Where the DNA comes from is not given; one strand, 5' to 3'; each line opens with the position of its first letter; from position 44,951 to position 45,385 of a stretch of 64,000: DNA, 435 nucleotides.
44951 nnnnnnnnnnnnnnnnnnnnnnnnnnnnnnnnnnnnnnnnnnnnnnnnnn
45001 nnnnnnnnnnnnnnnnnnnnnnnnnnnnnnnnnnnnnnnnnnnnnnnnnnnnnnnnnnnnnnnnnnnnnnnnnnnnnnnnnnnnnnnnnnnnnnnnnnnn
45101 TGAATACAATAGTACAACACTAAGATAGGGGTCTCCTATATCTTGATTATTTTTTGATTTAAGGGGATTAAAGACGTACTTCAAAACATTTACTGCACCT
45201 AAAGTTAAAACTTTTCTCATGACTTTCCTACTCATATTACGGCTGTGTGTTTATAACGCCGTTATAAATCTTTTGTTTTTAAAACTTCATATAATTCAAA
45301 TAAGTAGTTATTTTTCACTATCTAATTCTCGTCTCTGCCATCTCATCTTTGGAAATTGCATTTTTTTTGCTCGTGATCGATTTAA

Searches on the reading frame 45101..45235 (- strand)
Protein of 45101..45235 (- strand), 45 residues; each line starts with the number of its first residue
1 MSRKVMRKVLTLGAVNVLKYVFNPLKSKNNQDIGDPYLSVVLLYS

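Call 62: search_protein_families(library=pfam, proteins=[window:45101-45235:-], max_evalue=0.01)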
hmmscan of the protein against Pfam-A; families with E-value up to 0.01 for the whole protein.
window:45101-45235:- (45 aa): 0 families
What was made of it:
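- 45098..45235 (-): Possible 45-codon small ORF whose stop overlaps the cysE ATG (ATGA); uncertain, may instead be a 5' leader. No Pfam hit (call 62).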
